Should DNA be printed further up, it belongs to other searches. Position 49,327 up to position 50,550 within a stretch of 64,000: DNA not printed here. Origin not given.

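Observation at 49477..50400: Second gene of the lexA operon is a shortened Y-family polymerase homologue that seems to have lost its catalytic carboxylates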

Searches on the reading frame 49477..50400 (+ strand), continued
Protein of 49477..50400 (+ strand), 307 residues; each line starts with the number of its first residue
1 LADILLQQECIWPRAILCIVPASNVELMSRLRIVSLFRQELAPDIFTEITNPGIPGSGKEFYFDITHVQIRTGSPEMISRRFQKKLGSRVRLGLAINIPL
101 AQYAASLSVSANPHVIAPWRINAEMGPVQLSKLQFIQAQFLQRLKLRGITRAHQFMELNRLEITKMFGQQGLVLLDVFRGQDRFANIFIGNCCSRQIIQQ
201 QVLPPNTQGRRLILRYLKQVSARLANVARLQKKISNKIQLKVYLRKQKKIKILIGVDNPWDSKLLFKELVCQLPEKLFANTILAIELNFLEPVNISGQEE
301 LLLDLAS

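Call 55: fold_search(model_id=the predicted structure, library=pdb)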
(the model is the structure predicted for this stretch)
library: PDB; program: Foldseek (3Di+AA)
matches with E <= 10: 857; with E <= 0.001: 182
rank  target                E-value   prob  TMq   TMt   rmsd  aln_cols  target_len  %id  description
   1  9a5e_A                5.5e-15  1.00  0.40  0.30  18.2       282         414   14  Integrative model of DPO41-RPOZ by crosslinking MS and deep learning (released 2024-09-18)
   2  6jum_A                3.4e-14  1.00  0.40  0.36  18.1       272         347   14  MsDpo4-DNA complex 2 (released 2020-02-19)
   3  6juo_A                3.6e-14  1.00  0.40  0.36  18.7       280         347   14  MsDpo4-DNA complex 4 (released 2020-02-19)
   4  4f4w_A                6.3e-14  1.00  0.39  0.35  17.6       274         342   18  Y-family DNA polymerase chimera Dbh-Dpo4-Dpo4 #1 (released 2013-01-02)
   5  4ir1_A                2.5e-13  1.00  0.41  0.37  17.5       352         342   12  Polymerase-DNA Complex (released 2013-04-10)
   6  4irc_A                5.5e-13  1.00  0.40  0.36  17.6       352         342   13  Polymerase-DNA complex (released 2013-04-10)
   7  6jul_A                6.7e-13  1.00  0.40  0.36  18.0       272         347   14  MsDpo4-DNA complex 1 (released 2020-02-19)
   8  6jun_A                6.7e-13  1.00  0.39  0.35  17.9       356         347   12  MsDpo4-DNA complex 3 (released 2020-02-19)
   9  3gqc_D                9.1e-13  1.00  0.40  0.30  17.9       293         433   14  Structure of human Rev1-DNA-dNTP ternary complex (released 2009-05-19)
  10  4hyk_A                9.7e-13  1.00  0.38  0.35  16.8       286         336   18  Dbh Ternary Complex (substrates partially disordered) (released 2013-01-02)
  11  4nlg_A                1.6e-12  1.00  0.36  0.33  17.7       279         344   18  Y-family DNA polymerase chimera Dbh-Dpo4(243-245)-Dbh (released 2014-01-22)
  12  4r8u_A                1.7e-12  1.00  0.40  0.37  17.5       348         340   13  S-SAD structure of DINB-DNA Complex (released 2015-01-14)
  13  6jup_A                2.3e-12  1.00  0.41  0.37  17.5       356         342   12  Mutant PolIV-DNA incoming nucleotide complex (released 2020-02-19)
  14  4r8u_B                2.3e-12  1.00  0.41  0.37  17.4       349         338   13  S-SAD structure of DINB-DNA Complex (released 2015-01-14)
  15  3gqc_A                2.6e-12  1.00  0.40  0.29  18.2       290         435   14  Structure of human Rev1-DNA-dNTP ternary complex (released 2009-05-19)
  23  7yll                  8.6e-12  1.00  0.35  0.33  17.1       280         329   18  Crystal structure of TTEDbh (released 2023-12-06)
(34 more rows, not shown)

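Call 57: search_protein_families(library=pfam, proteins=[L017:6001-7248:+, L008:10001-10966:+, P0034], max_evalue=0.01)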
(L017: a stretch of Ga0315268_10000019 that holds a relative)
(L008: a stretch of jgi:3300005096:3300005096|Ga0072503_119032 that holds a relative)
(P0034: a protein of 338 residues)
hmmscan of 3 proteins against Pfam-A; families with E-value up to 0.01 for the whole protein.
L017:6001-7248:+ (415 aa): 3 families
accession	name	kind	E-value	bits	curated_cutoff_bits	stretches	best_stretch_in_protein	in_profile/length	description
PF00817.25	IMS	-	9.9e-47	159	23.2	1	15-162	1-148/148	impB/mucB/samB family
PF11799.13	IMS_C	-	2.8e-11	44.2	20.7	1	249-358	1-109/109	impB/mucB/samB family C-terminal domain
PF21999.2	IMS_HHH_1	-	6.3e-05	23.8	27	1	191-238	5-53/53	DNA polymerase-iota, thumb domain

L008:10001-10966:+ (321 aa): 1 family
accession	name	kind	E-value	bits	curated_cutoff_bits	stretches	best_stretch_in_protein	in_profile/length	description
PF11799.13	IMS_C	-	0.0046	17.8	20.7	1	210-311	11-108/109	impB/mucB/samB family C-terminal domain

P0034 (338 aa): 2 families
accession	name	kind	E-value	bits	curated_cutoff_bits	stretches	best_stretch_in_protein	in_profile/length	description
PF11799.13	IMS_C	-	2.4e-09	38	20.7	1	203-309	2-109/109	impB/mucB/samB family C-terminal domain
PF00817.25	IMS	-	1.4e-07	31.9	23.2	1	43-114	75-147/148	impB/mucB/samB family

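Call 65: find_homologous_proteins(query=L017:6001-7245:+, max_evalue=1e-30)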
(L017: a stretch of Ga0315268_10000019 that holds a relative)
Query L017:6001-7245:+ (415 aa): 6176 proteins with E <= 1e-30 among 8000 candidates; the best 120 are listed.
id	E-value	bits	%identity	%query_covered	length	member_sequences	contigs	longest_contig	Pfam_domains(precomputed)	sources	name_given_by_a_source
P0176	1.5e-282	955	99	100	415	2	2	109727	PF11799.14,PF00817.26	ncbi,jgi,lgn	jgi:DNA polymerase-4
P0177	2.6e-266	901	94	100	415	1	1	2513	PF11799.14,PF00817.26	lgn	-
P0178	5.8e-266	900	93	100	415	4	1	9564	PF11799.14,PF00817.26,PF21999.3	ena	-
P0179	8.9e-264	893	93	100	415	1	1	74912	PF11799.14,PF00817.26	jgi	jgi:DNA polymerase-4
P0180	1.0e-262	889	92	100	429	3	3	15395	PF11799.14,PF00817.26,PF21999.3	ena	-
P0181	2.4e-239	812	81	100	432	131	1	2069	PF11799.14,PF00817.26,PF21999.3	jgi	jgi:DNA polymerase-4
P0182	4.3e-237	805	83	100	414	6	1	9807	PF11799.14,PF00817.26,PF21999.3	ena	-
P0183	3.1e-234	795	82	100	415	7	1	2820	PF11799.14,PF00817.26,PF21999.3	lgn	-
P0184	6.6e-234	794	80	100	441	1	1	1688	PF11799.14,PF00817.26,PF21999.3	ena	-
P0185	7.7e-234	794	81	100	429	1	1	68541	PF11799.14,PF00817.26,PF21999.3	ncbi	-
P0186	3.1e-233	792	80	100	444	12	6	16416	PF11799.14,PF00817.26,PF21999.3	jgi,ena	-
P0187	3.3e-233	792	80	100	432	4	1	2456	PF11799.14,PF00817.26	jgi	-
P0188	8.0e-233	791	79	100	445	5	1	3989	PF11799.14,PF00817.26,PF21999.3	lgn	-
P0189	1.2e-232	790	80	100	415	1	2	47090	PF11799.14,PF00817.26,PF21999.3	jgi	jgi:DNA polymerase-4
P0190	3.4e-232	789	81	100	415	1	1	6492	PF11799.14,PF00817.26,PF21999.3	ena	-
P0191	1.2e-231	787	82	100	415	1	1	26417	PF11799.14,PF00817.26,PF21999.3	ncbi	-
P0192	2.6e-231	786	82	99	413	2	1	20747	PF11799.14,PF00817.26,PF21999.3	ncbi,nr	ncbi:MAG: DNA polymerase IV [Gammaproteobacteria bacterium]|nr:DNA polymerase IV [Gammaproteobacteri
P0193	1.8e-230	783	82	98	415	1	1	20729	PF11799.14,PF00817.26,PF21999.3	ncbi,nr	ncbi:MAG: DNA polymerase IV [Sulfuricaulis sp.]|nr:DNA polymerase IV [Sulfuricaulis sp.]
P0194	2.8e-230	782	83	99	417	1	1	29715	PF11799.14,PF00817.26,PF21999.3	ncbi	-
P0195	1.1e-229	780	81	99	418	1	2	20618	PF11799.14,PF00817.26,PF21999.3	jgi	jgi:DNA polymerase-4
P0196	1.3e-229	780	81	99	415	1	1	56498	PF11799.14,PF00817.26,PF21999.3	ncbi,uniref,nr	ncbi:MAG: DNA polymerase IV [Sulfuricaulis sp.]|uniref:DNA polymerase Y family protein n=1 Tax=Sulfu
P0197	1.3e-229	780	81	100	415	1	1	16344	PF11799.14,PF00817.26,PF21999.3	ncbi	-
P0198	2.5e-229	779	78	100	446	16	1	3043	PF11799.14,PF00817.26,PF21999.3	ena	-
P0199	2.6e-229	779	80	100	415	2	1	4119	PF11799.14,PF00817.26,PF21999.3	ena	-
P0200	4.0e-229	779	81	100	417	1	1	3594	PF11799.14,PF00817.26,PF21999.3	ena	-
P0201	2.5e-228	776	81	100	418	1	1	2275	PF11799.14,PF00817.26,PF21999.3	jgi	jgi:DNA polymerase-4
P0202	2.8e-228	776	80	100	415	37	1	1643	PF11799.14,PF00817.26,PF21999.3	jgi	jgi:DNA polymerase-4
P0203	4.8e-228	775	80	100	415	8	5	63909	PF11799.14,PF00817.26,PF21999.3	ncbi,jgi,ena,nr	ncbi:MAG: DNA polymerase IV [Gammaproteobacteria bacterium]|nr:DNA polymerase IV [Gammaproteobacteri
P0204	9.9e-228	774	79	100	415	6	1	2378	PF11799.14,PF00817.26,PF21999.3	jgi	-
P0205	3.8e-227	772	80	99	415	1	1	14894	PF11799.14,PF00817.26,PF21999.3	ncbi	-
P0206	4.2e-227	772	80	99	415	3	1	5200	PF11799.14,PF00817.26,PF21999.3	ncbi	-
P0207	6.6e-227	771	80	100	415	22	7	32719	PF11799.14,PF00817.26,PF21999.3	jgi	-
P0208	1.4e-226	770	79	100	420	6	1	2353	PF11799.14,PF00817.26,PF21999.3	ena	-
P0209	2.9e-226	769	80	100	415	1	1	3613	PF11799.14,PF00817.26,PF21999.3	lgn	-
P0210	3.0e-226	769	81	99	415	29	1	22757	PF11799.14,PF00817.26,PF21999.3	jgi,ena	-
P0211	4.8e-226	768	79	100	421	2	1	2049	PF11799.14,PF00817.26,PF21999.3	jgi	-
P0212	4.8e-226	768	80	99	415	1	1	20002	PF11799.14,PF00817.26,PF21999.3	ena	-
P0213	6.0e-226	768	79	100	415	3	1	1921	PF11799.14,PF00817.26,PF21999.3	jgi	-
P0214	1.0e-225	767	79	100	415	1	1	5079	PF11799.14,PF00817.26,PF21999.3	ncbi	-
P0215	1.1e-225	767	80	100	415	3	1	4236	PF11799.14,PF00817.26,PF21999.3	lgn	-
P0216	3.4e-225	766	80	100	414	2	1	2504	PF11799.14,PF00817.26,PF21999.3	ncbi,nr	ncbi:MAG TPA: DNA polymerase IV [Sulfuricaulis sp.]|nr:DNA polymerase IV [Sulfuricaulis sp.]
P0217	3.9e-225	765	80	98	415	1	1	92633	PF11799.14,PF00817.26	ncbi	-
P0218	6.2e-225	765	81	100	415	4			PF11799.14,PF00817.26,PF21999.3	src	-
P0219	6.7e-225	765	79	100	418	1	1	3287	PF11799.14,PF00817.26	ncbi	-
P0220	8.3e-225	764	78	100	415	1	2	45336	PF11799.14,PF00817.26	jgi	jgi:DNA polymerase-4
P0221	1.0e-224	764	80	100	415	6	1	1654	PF11799.14,PF00817.26,PF21999.3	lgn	-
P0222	9.3e-224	761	78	99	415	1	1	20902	PF11799.14,PF00817.26,PF21999.3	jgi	-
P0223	2.8e-223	759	79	100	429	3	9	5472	PF11799.14,PF00817.26,PF21999.3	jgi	jgi:DNA polymerase-4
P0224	8.1e-223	758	80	99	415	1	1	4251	PF11799.14,PF00817.26,PF21999.3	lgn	-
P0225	2.4e-222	756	79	100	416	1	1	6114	PF11799.14,PF00817.26,PF21999.3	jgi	-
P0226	7.0e-222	755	79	100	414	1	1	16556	PF11799.14,PF00817.26,PF21999.3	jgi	jgi:DNA polymerase-4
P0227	9.5e-222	754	79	100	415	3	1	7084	PF11799.14,PF00817.26,PF21999.3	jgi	jgi:DNA polymerase-4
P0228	1.0e-221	754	77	100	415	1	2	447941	PF11799.14,PF00817.26,PF21999.3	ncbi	ncbi:MAG: DNA polymerase Y family protein [Sulfuricaulis sp.]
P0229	4.0e-221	752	77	100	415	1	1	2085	PF11799.14,PF00817.26,PF21999.3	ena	-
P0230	1.0e-220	751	79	98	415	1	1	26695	PF11799.14,PF00817.26,PF21999.3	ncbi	-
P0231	1.5e-220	750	81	96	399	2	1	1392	PF11799.14,PF00817.26,PF21999.3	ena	-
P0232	3.7e-220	749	78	100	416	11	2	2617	PF11799.14,PF00817.26,PF21999.3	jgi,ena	-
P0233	5.2e-218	742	76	99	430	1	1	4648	PF11799.14,PF00817.26,PF21999.3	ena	-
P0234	1.7e-213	727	75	100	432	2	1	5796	PF11799.14,PF00817.26,PF21999.3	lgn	-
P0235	1.7e-213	727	75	99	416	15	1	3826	PF11799.14,PF00817.26,PF21999.3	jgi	jgi:DNA polymerase IV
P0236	2.0e-213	727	75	100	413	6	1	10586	PF11799.14,PF00817.26,PF21999.3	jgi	jgi:DNA polymerase-4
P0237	4.8e-213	726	75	99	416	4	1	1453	PF11799.14,PF00817.26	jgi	jgi:DNA polymerase-4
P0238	1.9e-211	720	73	99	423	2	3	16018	PF11799.14,PF00817.26,PF21999.3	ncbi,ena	-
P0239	1.5e-210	717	75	99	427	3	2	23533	PF11799.14,PF00817.26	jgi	jgi:DNA polymerase-4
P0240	1.7e-210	717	73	99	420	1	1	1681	PF11799.14,PF00817.26,PF21999.3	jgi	jgi:DNA polymerase-4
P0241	2.4e-210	717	73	99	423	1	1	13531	PF11799.14,PF00817.26,PF21999.3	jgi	jgi:DNA polymerase-4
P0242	6.2e-210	715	73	99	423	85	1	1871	PF11799.14,PF00817.26,PF21999.3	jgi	-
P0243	7.5e-210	715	74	99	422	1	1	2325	PF11799.14,PF00817.26,PF21999.3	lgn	-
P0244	1.4e-209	714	83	89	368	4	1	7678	PF11799.14,PF00817.26,PF21999.3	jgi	jgi:DNA polymerase-4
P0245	2.6e-209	713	71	99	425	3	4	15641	PF11799.14,PF00817.26,PF21999.3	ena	-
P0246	2.8e-208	710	72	99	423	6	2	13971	PF11799.14,PF00817.26,PF21999.3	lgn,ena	-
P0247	3.1e-208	710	74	99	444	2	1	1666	PF11799.14,PF00817.26,PF21999.3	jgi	-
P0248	9.5e-208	708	73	99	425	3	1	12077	PF11799.14,PF00817.26,PF21999.3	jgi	-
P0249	1.1e-207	708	72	99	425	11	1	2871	PF11799.14,PF00817.26,PF21999.3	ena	-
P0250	1.2e-207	708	72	99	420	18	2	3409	PF11799.14,PF00817.26,PF21999.3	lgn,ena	-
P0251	1.8e-207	707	73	99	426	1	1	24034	PF11799.14,PF00817.26,PF21999.3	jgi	-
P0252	2.9e-206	703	72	99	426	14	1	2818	PF11799.14,PF00817.26,PF21999.3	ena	-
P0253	3.2e-206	703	73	99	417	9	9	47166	PF11799.14,PF00817.26,PF21999.3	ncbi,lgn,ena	-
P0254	8.3e-206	702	72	99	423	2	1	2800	PF11799.14,PF00817.26,PF21999.3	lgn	-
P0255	1.2e-205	701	72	99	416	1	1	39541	PF11799.14,PF00817.26,PF21999.3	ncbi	-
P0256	3.1e-205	700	69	99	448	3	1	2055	PF11799.14,PF00817.26,PF21999.3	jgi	-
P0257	1.4e-204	698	72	99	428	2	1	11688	PF11799.14,PF00817.26,PF21999.3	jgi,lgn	jgi:DNA polymerase-4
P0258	1.4e-204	698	72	99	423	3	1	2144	PF11799.14,PF00817.26,PF21999.3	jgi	-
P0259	6.0e-204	696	73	99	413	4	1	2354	PF11799.14,PF00817.26,PF21999.3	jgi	jgi:DNA polymerase-4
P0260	7.7e-204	695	71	100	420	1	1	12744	PF11799.14,PF00817.26,PF21999.3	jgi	jgi:DNA polymerase-4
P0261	9.5e-204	695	72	99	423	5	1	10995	PF11799.14,PF00817.26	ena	-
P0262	2.4e-203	694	75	96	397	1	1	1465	PF11799.14,PF00817.26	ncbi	-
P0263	1.9e-202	691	72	99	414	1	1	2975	PF11799.14,PF00817.26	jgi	jgi:DNA polymerase-4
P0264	3.2e-202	690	72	99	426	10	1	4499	PF11799.14,PF00817.26,PF21999.3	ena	-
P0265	4.0e-202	690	73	97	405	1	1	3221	PF11799.14,PF00817.26,PF21999.3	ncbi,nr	ncbi:MAG: DNA polymerase IV, partial [Gammaproteobacteria bacterium]|nr:DNA polymerase IV [Gammaprot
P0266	5.4e-202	689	72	99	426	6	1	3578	PF11799.14,PF00817.26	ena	-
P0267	7.1e-202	689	72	99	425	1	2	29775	PF11799.14,PF00817.26,PF21999.3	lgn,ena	-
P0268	3.3e-201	687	67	100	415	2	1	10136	PF11799.14,PF00817.26,PF21999.3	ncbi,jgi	-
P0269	4.6e-201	686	69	99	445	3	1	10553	PF11799.14,PF00817.26,PF21999.3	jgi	jgi:DNA polymerase-4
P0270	5.5e-201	686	73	99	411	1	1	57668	PF11799.14,PF00817.26,PF21999.3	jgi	jgi:DNA polymerase-4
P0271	7.9e-201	685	68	99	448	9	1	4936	PF11799.14,PF00817.26,PF21999.3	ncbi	-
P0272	1.7e-200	684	75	96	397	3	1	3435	PF11799.14,PF00817.26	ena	-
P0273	1.1e-199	682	70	100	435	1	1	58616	PF11799.14,PF00817.26,PF21999.3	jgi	jgi:DNA polymerase-4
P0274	2.2e-198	677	72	99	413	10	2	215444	PF11799.14,PF00817.26,PF21999.3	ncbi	-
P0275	2.6e-197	674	70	99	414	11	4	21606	PF11799.14,PF00817.26,PF21999.3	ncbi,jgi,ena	ncbi:MAG: DNA polymerase IV [Pseudomonadota bacterium]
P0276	2.6e-197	674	67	100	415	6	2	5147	PF11799.14,PF00817.26,PF21999.3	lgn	-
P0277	4.3e-197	673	71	99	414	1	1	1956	PF11799.14,PF00817.26,PF21999.3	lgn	-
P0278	6.0e-196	669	71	99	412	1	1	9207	PF11799.14,PF00817.26,PF21999.3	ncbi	-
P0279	3.6e-195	667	68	100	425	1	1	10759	PF11799.14,PF00817.26,PF21999.3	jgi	jgi:DNA polymerase-4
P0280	1.5e-193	661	68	99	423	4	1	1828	PF11799.14,PF00817.26,PF21999.3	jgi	jgi:DNA polymerase-4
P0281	8.8e-193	659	68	99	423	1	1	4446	PF11799.14,PF00817.26,PF21999.3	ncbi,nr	ncbi:MAG: DNA polymerase IV [Gammaproteobacteria bacterium]|nr:DNA polymerase IV [Gammaproteobacteri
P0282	1.2e-192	658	72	96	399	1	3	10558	PF11799.14,PF00817.26,PF21999.3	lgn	-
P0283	1.9e-192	658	69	99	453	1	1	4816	PF11799.14,PF00817.26,PF21999.3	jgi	-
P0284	4.4e-192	657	64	100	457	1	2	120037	PF11799.14,PF00817.26,PF21999.3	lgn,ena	-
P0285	1.1e-190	652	70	98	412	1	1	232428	PF11799.14,PF00817.26,PF21999.3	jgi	jgi:DNA polymerase-4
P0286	6.7e-189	646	77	85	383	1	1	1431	PF11799.14,PF00817.26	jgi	jgi:DNA polymerase-4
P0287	7.4e-189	646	70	99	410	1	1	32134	PF11799.14,PF00817.26,PF21999.3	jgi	jgi:DNA polymerase-4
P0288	1.1e-188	645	66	100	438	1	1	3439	PF11799.14,PF00817.26,PF21999.3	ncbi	-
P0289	4.0e-187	640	66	100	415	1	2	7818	PF11799.14,PF00817.26,PF21999.3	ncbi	-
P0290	2.1e-186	638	67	99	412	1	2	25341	PF11799.14,PF00817.26,PF21999.3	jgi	-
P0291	9.6e-186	636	67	99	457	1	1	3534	PF11799.14,PF00817.26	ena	-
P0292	1.2e-185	635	67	99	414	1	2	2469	PF11799.14,PF00817.26,PF21999.3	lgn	-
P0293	1.6e-185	635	68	99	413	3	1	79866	PF11799.14,PF00817.26,PF21999.3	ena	-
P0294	1.9e-185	635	66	100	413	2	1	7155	PF11799.14,PF00817.26,PF21999.3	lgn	-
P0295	1.8e-184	632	67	98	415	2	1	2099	PF11799.14,PF00817.26,PF21999.3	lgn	-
